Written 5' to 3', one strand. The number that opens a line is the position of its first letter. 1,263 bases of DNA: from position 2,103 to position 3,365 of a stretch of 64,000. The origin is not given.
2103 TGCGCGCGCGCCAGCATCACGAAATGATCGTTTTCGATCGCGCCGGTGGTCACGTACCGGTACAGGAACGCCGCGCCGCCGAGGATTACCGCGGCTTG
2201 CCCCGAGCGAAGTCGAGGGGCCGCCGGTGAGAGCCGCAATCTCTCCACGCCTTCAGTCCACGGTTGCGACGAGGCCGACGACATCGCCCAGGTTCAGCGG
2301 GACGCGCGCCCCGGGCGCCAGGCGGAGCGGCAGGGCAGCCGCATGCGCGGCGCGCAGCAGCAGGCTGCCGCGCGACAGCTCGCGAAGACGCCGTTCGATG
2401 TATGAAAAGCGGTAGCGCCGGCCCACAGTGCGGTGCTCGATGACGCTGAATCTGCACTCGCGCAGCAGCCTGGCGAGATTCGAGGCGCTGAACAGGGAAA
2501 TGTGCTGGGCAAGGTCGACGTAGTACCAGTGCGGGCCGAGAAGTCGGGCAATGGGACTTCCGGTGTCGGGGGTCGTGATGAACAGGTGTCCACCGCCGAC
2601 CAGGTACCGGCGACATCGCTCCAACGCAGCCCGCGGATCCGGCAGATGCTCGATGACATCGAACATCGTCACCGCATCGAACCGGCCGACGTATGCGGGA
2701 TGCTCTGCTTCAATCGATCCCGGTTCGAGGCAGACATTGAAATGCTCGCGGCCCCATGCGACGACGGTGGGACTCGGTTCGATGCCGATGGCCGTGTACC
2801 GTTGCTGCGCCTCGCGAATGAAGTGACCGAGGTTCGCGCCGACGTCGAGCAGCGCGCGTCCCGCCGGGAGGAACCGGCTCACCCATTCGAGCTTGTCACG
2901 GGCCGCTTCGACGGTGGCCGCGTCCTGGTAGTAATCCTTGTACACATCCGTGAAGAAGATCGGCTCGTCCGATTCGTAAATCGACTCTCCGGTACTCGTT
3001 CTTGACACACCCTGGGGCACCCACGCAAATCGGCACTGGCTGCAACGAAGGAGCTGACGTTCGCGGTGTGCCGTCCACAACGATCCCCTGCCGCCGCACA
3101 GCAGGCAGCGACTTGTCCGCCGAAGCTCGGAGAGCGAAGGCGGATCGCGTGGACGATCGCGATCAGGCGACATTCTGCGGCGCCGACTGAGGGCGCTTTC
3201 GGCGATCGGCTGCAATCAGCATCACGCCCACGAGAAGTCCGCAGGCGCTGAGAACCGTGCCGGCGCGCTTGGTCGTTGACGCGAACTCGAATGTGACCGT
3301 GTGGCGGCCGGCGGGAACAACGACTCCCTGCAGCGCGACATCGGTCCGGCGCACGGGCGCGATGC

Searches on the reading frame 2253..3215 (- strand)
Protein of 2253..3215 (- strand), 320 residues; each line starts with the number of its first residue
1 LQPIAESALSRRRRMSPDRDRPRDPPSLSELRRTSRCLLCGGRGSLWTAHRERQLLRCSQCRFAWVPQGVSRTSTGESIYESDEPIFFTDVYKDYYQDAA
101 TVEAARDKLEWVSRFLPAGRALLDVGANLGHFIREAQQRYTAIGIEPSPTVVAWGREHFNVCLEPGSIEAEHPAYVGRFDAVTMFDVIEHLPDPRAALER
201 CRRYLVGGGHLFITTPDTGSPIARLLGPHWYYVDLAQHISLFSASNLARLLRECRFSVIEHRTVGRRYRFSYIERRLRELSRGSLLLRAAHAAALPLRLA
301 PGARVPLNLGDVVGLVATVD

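Call 67: search_protein_families(library=pfam, proteins=[window:2253-3215:-], max_evalue=0.1)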
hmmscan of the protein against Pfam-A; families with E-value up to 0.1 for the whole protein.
window:2253-3215:- (320 aa): 7 families
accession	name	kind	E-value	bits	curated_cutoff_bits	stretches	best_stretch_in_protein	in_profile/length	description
PF13489.12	Methyltransf_23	-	3.3e-26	92.4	27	1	108-260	9-163/164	Methyltransferase domain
PF08241.18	Methyltransf_11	-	5.9e-12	46.5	21.2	1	123-213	1-95/95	Methyltransferase domain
PF08242.18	Methyltransf_12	-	1.9e-11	45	30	1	123-211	1-98/98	Methyltransferase domain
PF13649.12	Methyltransf_25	-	2.8e-09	38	27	1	123-209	2-97/97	Methyltransferase domain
PF13847.12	Methyltransf_31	-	1.3e-06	28.6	27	1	120-218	5-114/145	Methyltransferase domain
PF08003.17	Methyltransf_9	-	0.0023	17.4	23.8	1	118-259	115-263/315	Protein of unknown function (DUF1698)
PF02353.26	CMAS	-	0.052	13.3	27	1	100-192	41-141/273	Mycolic acid cyclopropane synthetase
